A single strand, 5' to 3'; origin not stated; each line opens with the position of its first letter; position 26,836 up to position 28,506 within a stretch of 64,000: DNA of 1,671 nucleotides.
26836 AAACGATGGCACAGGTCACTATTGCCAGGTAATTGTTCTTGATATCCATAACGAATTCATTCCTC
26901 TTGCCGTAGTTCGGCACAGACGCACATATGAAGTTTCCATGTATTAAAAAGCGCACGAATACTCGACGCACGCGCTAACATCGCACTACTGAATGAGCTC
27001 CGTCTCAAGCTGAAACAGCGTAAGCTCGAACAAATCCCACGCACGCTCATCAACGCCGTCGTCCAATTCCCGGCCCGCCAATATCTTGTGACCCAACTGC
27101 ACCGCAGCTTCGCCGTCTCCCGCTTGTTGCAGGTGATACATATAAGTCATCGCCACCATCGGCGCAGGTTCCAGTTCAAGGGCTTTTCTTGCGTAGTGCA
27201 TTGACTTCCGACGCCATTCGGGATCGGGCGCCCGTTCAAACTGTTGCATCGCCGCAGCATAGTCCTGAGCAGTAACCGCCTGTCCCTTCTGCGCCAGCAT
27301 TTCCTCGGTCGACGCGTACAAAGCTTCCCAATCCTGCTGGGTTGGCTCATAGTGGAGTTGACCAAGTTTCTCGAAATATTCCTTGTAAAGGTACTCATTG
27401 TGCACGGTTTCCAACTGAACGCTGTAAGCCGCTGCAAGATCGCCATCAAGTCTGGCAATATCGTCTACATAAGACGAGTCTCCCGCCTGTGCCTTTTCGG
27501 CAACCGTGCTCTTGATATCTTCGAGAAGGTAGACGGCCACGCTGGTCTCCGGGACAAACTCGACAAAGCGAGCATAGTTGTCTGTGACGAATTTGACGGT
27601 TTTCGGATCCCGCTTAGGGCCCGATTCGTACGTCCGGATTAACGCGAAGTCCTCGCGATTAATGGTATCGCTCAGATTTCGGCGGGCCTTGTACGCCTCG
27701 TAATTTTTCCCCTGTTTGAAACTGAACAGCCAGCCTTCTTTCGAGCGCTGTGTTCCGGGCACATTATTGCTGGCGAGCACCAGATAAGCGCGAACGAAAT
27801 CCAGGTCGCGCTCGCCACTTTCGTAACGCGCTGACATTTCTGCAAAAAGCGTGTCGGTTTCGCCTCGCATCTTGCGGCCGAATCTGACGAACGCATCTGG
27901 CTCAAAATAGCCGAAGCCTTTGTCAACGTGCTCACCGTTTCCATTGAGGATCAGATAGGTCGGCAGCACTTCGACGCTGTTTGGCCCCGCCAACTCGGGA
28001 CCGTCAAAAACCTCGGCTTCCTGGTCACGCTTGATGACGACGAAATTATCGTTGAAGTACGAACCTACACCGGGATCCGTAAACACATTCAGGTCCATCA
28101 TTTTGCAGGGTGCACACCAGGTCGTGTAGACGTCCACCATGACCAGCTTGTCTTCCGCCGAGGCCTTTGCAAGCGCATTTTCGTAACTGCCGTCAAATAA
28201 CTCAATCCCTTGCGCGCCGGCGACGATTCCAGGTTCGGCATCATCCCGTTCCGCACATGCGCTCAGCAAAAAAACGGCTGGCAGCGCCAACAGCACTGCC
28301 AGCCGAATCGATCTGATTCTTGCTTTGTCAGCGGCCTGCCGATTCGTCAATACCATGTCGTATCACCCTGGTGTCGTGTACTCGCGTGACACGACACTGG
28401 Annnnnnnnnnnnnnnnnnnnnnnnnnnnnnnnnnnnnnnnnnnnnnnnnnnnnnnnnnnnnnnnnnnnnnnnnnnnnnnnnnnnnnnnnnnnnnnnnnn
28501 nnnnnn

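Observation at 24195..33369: TCS, TonB receptor and three tandem thioredoxin lipoproteins in one cassette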

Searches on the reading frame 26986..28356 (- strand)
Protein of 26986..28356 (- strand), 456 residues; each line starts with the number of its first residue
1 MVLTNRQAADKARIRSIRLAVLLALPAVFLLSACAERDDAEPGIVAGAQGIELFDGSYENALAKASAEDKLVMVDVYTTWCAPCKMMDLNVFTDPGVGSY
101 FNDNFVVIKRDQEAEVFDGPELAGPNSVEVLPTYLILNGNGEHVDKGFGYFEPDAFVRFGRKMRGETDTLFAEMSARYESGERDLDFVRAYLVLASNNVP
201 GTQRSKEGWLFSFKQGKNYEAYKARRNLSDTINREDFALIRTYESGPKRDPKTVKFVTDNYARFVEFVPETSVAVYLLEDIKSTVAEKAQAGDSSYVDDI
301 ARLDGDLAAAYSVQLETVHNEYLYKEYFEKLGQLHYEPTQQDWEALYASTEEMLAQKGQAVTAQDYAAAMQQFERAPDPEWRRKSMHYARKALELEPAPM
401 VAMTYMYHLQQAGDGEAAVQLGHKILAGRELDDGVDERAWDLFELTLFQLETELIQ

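Call 3: search_protein_families(library=pfam, proteins=[window:26986-28356:-], max_evalue=0.01)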
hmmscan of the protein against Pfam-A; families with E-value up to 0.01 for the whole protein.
window:26986-28356:- (456 aa): 4 families
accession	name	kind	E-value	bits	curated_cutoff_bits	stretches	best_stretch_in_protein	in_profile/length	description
PF03190.21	Thioredox_DsbH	-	5.8e-10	39.8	27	1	59-114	27-82/163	Protein of unknown function, DUF255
PF13899.12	Thioredoxin_7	-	3.6e-09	37.1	27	1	57-113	5-61/83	Thioredoxin-like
PF00085.26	Thioredoxin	-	4.2e-07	30.4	23.5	1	55-147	7-88/103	Thioredoxin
PF13098.12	Thioredoxin_2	-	5e-07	30.5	27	1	67-156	3-100/104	Thioredoxin-like domain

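Call 4: search_protein_families(library=ncbifam, proteins=[window:26986-28356:-], max_evalue=0.01)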
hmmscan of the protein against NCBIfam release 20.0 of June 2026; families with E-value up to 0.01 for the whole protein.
window:26986-28356:- (456 aa): 5 families
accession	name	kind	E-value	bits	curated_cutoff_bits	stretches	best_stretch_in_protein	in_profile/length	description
NF045694.1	seleno_TsoB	exception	8.8e-11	40.6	805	1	58-145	463-551/572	rhodanese/DsbD fusion-like selenoprotein TsoB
NF001419.0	PRK00293.1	subfamily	1.9e-10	40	330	1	58-158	466-567/574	protein-disulfide reductase DsbD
TIGR01068.1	thioredoxin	equivalog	1.7e-08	34.5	96.8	1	64-156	9-93/101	thioredoxin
NF008229.0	PRK10996.1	equivalog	2e-05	24.3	125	1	46-146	25-121/141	thioredoxin TrxC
NF006898.0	PRK09381.1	equivalog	0.00049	20.4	138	1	51-89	6-41/109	thioredoxin TrxA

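Call 10: find_homologous_proteins(query=A1, max_evalue=0.00001)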
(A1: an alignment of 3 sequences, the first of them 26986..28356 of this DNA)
Query A1 (3 sequences) (456 aa, profile of the alignment): 23 proteins with E <= 0.00001 among 8000 candidates.
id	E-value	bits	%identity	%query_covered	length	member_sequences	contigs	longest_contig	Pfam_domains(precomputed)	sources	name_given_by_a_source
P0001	8.4e-219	745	98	100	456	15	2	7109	PF03190.22,PF00085.27,PF13899.13,PF13098.14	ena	-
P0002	4.1e-208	710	28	66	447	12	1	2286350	PF03190.22,PF13899.13,PF13098.14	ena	-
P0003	2.0e-126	440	47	89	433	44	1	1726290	PF03190.22,PF00085.27,PF13899.13,PF13098.14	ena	-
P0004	4.9e-126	439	48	91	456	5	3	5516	PF03190.22,PF13899.13,PF13098.14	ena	-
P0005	5.1e-126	439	47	93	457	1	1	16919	PF03190.22,PF00085.27,PF13899.13,PF13098.14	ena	-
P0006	5.6e-126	439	50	89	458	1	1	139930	PF03190.22,PF00085.27,PF13899.13,PF13098.14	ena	-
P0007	6.5e-126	439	50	89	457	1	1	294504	PF03190.22,PF13899.13,PF13098.14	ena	-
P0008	2.3e-125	437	49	88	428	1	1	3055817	PF03190.22,PF00085.27,PF13899.13,PF13098.14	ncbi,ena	-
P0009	4.8e-125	436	50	91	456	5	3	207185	PF03190.22,PF00085.27,PF13899.13,PF13098.14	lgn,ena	-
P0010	1.1e-124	435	50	89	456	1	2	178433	PF03190.22,PF00085.27,PF13899.13,PF13098.14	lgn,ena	-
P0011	4.4e-54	202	34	27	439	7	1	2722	PF03190.22,PF00085.27,PF13899.13,PF13905.13,PF13098.14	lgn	-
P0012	2.8e-41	160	39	26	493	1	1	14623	PF03190.22,PF00085.27,PF13899.13,PF13905.13,PF13098.14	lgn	-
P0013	2.4e-34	137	41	34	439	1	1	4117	PF03190.22,PF00085.27,PF13899.13,PF13098.14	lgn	-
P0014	4.2e-25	106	35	33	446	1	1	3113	PF03190.22,PF00085.27,PF13899.13,PF13098.14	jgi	jgi:thioredoxin-related protein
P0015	2.7e-18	84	30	55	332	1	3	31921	PF03190.22,PF00085.27,PF13899.13,PF13098.14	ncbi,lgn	ncbi:MAG: thioredoxin family protein [Saprospiraceae bacterium]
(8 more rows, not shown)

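Call 11: search_solved_structures(query=A1, max_evalue=0.01)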
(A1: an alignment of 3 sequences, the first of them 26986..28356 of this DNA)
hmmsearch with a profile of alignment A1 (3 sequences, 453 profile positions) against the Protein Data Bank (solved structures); distinct sequences matched with E-value up to 0.01: 215 (the best 60 are shown).
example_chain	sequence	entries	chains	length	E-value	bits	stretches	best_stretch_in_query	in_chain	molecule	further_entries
2kuc_A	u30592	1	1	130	1.3e-30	109.7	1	34-144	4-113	Putative disulphide-isomerase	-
2yoi_A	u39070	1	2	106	2.8e-11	45.9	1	48-138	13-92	LECA THIOREDOXIN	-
7bzk_B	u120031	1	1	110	1e-10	44.1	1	49-145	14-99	Thioredoxin Y1, chloroplastic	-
2vlt_A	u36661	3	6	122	1.1e-10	44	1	48-148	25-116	THIOREDOXIN H ISOFORM 2.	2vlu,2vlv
6zmu_A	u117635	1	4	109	1.9e-10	43.2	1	54-131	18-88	Thioredoxin-1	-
2i9h_A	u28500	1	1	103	2.8e-10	42.6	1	51-138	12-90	Thioredoxin I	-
3f3q_A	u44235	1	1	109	3.2e-10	42.4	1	50-138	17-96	Thioredoxin-1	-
4ip1_A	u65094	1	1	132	3.8e-10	42.2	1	53-147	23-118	Thiol:disulfide interchange protein DsbD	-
1wmj_A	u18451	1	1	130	4.6e-10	41.9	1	33-143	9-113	Thioredoxin H-type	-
2ypm_A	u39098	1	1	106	4.8e-10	41.9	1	54-139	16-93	LAFCA THIOREDOXIN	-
6x0b_A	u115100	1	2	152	1.1e-09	40.7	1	26-140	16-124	Thioredoxin H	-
1uc7_A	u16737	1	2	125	1.9e-09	39.9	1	53-147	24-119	Thiol:disulfide interchange protein dsbD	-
2fwe_A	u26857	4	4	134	2e-09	39.8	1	53-147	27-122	Thiol:disulfide interchange protein dsbD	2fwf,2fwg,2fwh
2yn1_A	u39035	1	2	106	2.1e-09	39.8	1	42-139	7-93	LGPCA THIOREDOXIN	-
2l5l_A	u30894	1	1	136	2.1e-09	39.8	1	55-132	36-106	Thioredoxin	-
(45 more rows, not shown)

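Call 12: find_encoding_contigs(protein=P0008, flank=10000, max_places=3)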
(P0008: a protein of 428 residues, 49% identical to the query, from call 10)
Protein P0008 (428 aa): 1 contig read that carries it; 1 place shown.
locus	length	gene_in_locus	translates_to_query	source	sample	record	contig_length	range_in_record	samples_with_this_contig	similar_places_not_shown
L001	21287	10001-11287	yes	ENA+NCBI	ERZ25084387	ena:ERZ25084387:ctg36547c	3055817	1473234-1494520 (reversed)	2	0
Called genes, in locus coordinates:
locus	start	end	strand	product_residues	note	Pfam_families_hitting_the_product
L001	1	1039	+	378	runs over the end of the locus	PF00196:GerE (faint)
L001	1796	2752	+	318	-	PF02896:PEP-utilizers_C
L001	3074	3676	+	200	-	PF04542:Sigma70_r2, PF08281:Sigma70_r4_2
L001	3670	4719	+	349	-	PF04773:FecR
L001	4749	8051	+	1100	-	PF07715:Plug, PF00593:TonB_dep_Rec_b-barrel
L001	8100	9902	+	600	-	PF08534:Redoxin, PF00085:Thioredoxin, PF00578:AhpC-TSA, PF13905:Thioredoxin_8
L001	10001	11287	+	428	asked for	PF00085:Thioredoxin (faint), PF03190:Thioredox_DsbH, PF13899:Thioredoxin_7, PF13098:Thioredoxin_2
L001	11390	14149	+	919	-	PF00675:Peptidase_M16, PF05193:Peptidase_M16_C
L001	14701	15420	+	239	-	PF07847:PCO_ADO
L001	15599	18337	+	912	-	PF12705:PDDEXK_1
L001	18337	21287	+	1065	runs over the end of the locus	PF00580:UvrD-helicase, PF13245:AAA_19, PF13538:UvrD_C_2 (faint), PF12705:PDDEXK_1 (faint), PF13361:UvrD_C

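Call 13: find_encoding_contigs(protein=P0003, flank=10000, max_places=3)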
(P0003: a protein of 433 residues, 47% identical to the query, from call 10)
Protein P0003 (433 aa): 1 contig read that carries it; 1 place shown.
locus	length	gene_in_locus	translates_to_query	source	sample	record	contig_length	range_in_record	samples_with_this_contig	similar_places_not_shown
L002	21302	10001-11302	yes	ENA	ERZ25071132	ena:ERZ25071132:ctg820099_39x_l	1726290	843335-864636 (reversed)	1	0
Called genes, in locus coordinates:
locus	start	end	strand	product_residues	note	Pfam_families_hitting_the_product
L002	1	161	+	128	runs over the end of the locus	-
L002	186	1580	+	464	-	-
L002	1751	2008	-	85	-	PF22513:FitA-like_RHH (weak)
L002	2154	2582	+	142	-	PF15919:HicB_lk_antitox, PF15970:HicB-like_2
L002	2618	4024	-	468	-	PF02720:DUF222, PF01844:HNH (weak)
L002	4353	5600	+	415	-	PF02746:MR_MLE_N, PF13378:MR_MLE_C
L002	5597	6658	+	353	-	PF12804:NTP_transf_3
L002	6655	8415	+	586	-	PF00474:SSF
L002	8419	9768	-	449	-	PF01212:Beta_elim_lyase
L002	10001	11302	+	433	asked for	PF00085:Thioredoxin (weak), PF03190:Thioredox_DsbH, PF13098:Thioredoxin_2, PF13899:Thioredoxin_7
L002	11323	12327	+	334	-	PF05235:CHAD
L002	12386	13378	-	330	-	-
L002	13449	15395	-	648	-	PF12228:DUF3604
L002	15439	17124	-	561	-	PF02652:Lactate_perm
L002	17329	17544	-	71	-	-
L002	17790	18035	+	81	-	-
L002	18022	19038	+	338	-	PF13964:Beta-prop_Calicin, PF24681:Kelch_KLHDC2_KLHL20_DRC7, PF24981:Beta-prop_ATRN-LZTR1, PF13415:Beta-prop_FBX42, PF24981:Beta-prop_ATRN-LZTR1, PF24681:Kelch_KLHDC2_KLHL20_DRC7, PF25210:Kelch_FKB95, PF01344:Kelch_1, +7 more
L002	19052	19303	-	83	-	PF22513:FitA-like_RHH (weak)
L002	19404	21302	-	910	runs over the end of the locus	PF12704:MacB_PCD, PF02687:FtsX, PF12704:MacB_PCD, PF02687:FtsX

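Call 18: find_encoding_contigs(protein=P0006, flank=10000, max_places=2)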
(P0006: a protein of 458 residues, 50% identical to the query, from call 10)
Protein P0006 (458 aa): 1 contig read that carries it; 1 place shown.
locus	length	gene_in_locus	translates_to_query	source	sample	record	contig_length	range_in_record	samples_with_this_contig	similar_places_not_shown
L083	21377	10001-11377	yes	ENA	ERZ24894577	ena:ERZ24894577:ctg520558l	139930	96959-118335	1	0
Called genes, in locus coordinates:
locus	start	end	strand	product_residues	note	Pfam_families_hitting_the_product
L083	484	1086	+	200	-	PF04542:Sigma70_r2, PF08281:Sigma70_r4_2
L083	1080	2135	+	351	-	PF04773:FecR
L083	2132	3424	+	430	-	PF07660:STN (weak), PF07715:Plug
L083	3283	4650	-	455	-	-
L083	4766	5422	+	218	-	-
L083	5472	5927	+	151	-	-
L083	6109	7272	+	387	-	PF00578:AhpC-TSA, PF08534:Redoxin, PF00085:Thioredoxin, PF13905:Thioredoxin_8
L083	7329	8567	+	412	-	PF07715:Plug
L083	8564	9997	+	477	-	PF00593:TonB_dep_Rec_b-barrel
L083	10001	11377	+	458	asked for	PF00085:Thioredoxin (faint), PF03190:Thioredox_DsbH, PF13098:Thioredoxin_2, PF13899:Thioredoxin_7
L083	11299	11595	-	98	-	-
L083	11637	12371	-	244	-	-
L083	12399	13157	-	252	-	-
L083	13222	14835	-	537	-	PF02661:Fic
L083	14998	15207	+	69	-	-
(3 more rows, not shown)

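Call 19: find_encoding_contigs(protein=P0007, flank=10000, max_places=2)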
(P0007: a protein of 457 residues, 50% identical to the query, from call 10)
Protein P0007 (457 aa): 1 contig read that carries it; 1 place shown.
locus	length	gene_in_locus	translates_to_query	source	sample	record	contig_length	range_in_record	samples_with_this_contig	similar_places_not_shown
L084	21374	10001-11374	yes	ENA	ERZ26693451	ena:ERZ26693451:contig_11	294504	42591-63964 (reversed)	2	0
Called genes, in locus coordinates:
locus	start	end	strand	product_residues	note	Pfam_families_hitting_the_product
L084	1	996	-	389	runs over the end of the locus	PF00174:Oxidored_molyb, PF03404:Mo-co_dimer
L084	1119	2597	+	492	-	PF00171:Aldedh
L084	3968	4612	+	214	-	PF01011:PQQ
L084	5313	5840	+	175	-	PF04542:Sigma70_r2, PF08281:Sigma70_r4_2, PF04545:Sigma70_r4 (weak)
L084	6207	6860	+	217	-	PF04773:FecR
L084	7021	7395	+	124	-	PF07660:STN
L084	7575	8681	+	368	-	PF07715:Plug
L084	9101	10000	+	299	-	PF00593:TonB_dep_Rec_b-barrel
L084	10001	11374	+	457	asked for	PF03190:Thioredox_DsbH, PF13098:Thioredoxin_2, PF13899:Thioredoxin_7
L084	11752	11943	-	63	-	PF00196:GerE, PF13936:HTH_38 (weak)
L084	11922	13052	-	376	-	-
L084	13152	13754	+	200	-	PF04542:Sigma70_r2, PF08281:Sigma70_r4_2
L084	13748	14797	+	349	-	PF04773:FecR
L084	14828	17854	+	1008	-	PF07660:STN (weak), PF07715:Plug, PF00593:TonB_dep_Rec_b-barrel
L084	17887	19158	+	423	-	PF00085:Thioredoxin, PF03190:Thioredox_DsbH, PF13899:Thioredoxin_7, PF13098:Thioredoxin_2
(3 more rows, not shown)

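Call 20: find_encoding_contigs(protein=P0009, flank=10000, max_places=3)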
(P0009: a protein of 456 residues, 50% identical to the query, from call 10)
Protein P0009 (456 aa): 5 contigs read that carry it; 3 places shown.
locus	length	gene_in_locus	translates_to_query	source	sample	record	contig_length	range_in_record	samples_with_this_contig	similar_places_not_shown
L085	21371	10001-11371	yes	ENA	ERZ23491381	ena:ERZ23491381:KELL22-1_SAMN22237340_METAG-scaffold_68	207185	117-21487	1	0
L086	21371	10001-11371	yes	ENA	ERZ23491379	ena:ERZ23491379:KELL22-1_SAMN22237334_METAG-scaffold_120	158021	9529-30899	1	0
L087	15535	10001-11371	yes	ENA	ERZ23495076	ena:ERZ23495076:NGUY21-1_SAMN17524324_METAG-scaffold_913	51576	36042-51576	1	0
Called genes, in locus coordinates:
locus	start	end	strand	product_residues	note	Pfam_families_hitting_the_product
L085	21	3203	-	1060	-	PF07715:Plug, PF00593:TonB_dep_Rec_b-barrel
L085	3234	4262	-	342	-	PF04773:FecR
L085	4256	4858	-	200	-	PF04542:Sigma70_r2 (weak), PF08281:Sigma70_r4_2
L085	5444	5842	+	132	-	PF08281:Sigma70_r4_2, PF04545:Sigma70_r4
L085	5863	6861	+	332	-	PF16220:DUF4880, PF04773:FecR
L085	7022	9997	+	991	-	PF07660:STN, PF07715:Plug, PF00593:TonB_dep_Rec_b-barrel, PF25183:OMP_b-brl_4 (weak)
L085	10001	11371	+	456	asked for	PF00085:Thioredoxin (faint), PF03190:Thioredox_DsbH, PF13098:Thioredoxin_2, PF13899:Thioredoxin_7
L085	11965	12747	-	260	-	PF00378:ECH_1, PF16113:ECH_2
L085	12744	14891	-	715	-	PF13380:CoA_binding_2, PF13607:Succ_CoA_lig, PF13549:ATP-grasp_5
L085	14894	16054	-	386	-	PF02771:Acyl-CoA_dh_N, PF02770:Acyl-CoA_dh_M, PF00441:Acyl-CoA_dh_1, PF08028:Acyl-CoA_dh_2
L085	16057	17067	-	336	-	PF02737:3HCDH_N, PF00725:3HCDH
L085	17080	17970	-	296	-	PF05853:BKACE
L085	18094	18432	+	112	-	-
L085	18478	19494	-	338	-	-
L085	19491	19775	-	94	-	-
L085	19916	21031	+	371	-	PF05175:MTS, PF13489:Methyltransf_23, PF01209:Ubie_methyltran, PF08241:Methyltransf_11, PF08242:Methyltransf_12, PF13649:Methyltransf_25, PF13847:Methyltransf_31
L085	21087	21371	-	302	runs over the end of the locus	PF04389:Peptidase_M28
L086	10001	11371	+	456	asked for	PF00085:Thioredoxin (faint), PF03190:Thioredox_DsbH, PF13098:Thioredoxin_2, PF13899:Thioredoxin_7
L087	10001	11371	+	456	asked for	PF00085:Thioredoxin (faint), PF03190:Thioredox_DsbH, PF13098:Thioredoxin_2, PF13899:Thioredoxin_7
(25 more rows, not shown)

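Call 72: find_encoding_contigs(protein=P0010, flank=10000, max_places=2)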
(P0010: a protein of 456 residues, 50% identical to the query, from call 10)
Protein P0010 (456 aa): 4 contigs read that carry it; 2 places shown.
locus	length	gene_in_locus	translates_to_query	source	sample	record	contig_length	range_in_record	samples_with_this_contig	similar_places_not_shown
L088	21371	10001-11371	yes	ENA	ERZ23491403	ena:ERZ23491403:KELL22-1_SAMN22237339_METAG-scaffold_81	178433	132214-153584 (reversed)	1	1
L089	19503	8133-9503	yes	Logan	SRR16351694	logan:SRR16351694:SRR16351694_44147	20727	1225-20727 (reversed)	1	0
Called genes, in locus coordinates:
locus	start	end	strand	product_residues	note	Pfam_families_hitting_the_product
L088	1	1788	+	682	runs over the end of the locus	PF01011:PQQ, PF13360:PQQ_2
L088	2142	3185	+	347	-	PF13173:AAA_14, PF13635:DUF4143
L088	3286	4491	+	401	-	PF06965:Na_H_antiport_1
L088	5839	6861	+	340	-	PF16220:DUF4880, PF04773:FecR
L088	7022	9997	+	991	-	PF07660:STN, PF07715:Plug, PF25183:OMP_b-brl_4 (faint), PF00593:TonB_dep_Rec_b-barrel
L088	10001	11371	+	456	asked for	PF00085:Thioredoxin (faint), PF03190:Thioredox_DsbH, PF13098:Thioredoxin_2, PF13899:Thioredoxin_7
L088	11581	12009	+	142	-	PF03013:Pyr_excise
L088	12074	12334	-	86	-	-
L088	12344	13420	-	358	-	PF24827:AstE_AspA_cat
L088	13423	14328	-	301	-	PF18030:Rimk_N, PF14397:ATPgrasp_ST (faint), PF02655:ATP-grasp_3, PF08443:RimK, PF02955:GSH-S_ATP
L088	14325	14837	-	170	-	PF05618:RimB-like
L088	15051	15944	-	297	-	PF00924:MS_channel_2nd, PF21082:MS_channel_3rd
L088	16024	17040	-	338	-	-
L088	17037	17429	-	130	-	-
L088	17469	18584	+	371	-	PF05175:MTS, PF13489:Methyltransf_23, PF01209:Ubie_methyltran, PF08241:Methyltransf_11, PF08242:Methyltransf_12, PF13649:Methyltransf_25, PF13847:Methyltransf_31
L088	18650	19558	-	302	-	PF04389:Peptidase_M28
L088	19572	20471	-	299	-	-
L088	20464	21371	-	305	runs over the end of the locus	PF00494:SQS_PSY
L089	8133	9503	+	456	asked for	PF00085:Thioredoxin (faint), PF03190:Thioredox_DsbH, PF13098:Thioredoxin_2, PF13899:Thioredoxin_7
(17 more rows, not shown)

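Call 73: find_encoding_contigs(protein=P0005, flank=10000, max_places=2)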
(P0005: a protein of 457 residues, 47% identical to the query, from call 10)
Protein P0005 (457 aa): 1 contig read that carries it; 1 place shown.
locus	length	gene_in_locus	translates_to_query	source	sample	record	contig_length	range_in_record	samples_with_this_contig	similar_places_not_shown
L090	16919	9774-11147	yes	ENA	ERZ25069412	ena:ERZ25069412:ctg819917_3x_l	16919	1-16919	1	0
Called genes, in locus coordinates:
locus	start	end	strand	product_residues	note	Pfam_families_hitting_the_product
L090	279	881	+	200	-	PF04542:Sigma70_r2, PF08281:Sigma70_r4_2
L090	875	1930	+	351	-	PF04773:FecR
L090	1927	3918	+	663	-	PF07660:STN (faint), PF07715:Plug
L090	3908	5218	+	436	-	PF00593:TonB_dep_Rec_b-barrel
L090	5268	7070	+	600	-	PF08534:Redoxin, PF00085:Thioredoxin, PF00578:AhpC-TSA, PF13905:Thioredoxin_8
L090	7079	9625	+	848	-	PF07715:Plug, PF25183:OMP_b-brl_4 (faint), PF00593:TonB_dep_Rec_b-barrel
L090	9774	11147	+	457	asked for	PF00085:Thioredoxin (weak), PF03190:Thioredox_DsbH, PF13098:Thioredoxin_2, PF13899:Thioredoxin_7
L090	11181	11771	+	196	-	-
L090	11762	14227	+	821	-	PF00082:Peptidase_S8, PF01483:P_proprotein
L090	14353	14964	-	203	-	-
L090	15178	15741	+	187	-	-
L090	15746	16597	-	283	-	PF05368:NmrA, PF13460:NAD_binding_10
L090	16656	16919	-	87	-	?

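Call 76: search_solved_structures(query=L001:11390-14146:+, max_evalue=1e-10)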
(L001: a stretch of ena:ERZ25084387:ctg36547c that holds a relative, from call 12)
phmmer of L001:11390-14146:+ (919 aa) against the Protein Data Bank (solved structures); distinct sequences matched with E-value up to 1e-10: 49.
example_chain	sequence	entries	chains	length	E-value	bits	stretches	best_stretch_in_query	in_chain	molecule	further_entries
3amj_C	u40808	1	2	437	8.9e-42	146.4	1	44-452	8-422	zinc peptidase active subunit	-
3ami_A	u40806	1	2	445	9.4e-42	146.3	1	44-452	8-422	zinc peptidase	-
4nnz_A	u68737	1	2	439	8.9e-40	139.8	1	41-453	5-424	Probable zinc protease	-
3ivl_A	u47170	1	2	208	1.5e-39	139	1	262-468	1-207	Putative zinc protease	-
5euf_A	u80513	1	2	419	2.9e-38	134.8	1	45-446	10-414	Protease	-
3ih6_A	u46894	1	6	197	1.5e-36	129.1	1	261-455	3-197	Putative zinc protease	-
7v4y_A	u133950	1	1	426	1.1e-21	79.9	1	44-436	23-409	Putative zinc protease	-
3eoq_A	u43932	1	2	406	2.2e-21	78.9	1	45-436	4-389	Putative zinc protease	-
3amj_B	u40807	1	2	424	6.3e-21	77.4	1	519-915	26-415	zinc peptidase inactive subunit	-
3gwb_A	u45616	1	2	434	8.5e-20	73.6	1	524-913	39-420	Peptidase M16 inactive domain family protein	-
3hdi_A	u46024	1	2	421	4.5e-19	71.2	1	44-397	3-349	Processing protease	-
9f5x_1M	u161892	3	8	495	3.2e-18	68.4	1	46-255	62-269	MPP-Beta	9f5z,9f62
9g9t_D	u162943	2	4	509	5.8e-18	67.6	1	23-439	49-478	Putative peptidase M16 family protein | Putative peptidase M16 family potein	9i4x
6oft_A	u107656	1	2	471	6.5e-18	67.4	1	47-253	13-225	Probable zinc protease PqqL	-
7jrg_A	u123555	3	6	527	1.5e-17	66.2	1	46-239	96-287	Mitochondrial-processing peptidase subunit beta, mitochondrial isoform X1 | MPP-beta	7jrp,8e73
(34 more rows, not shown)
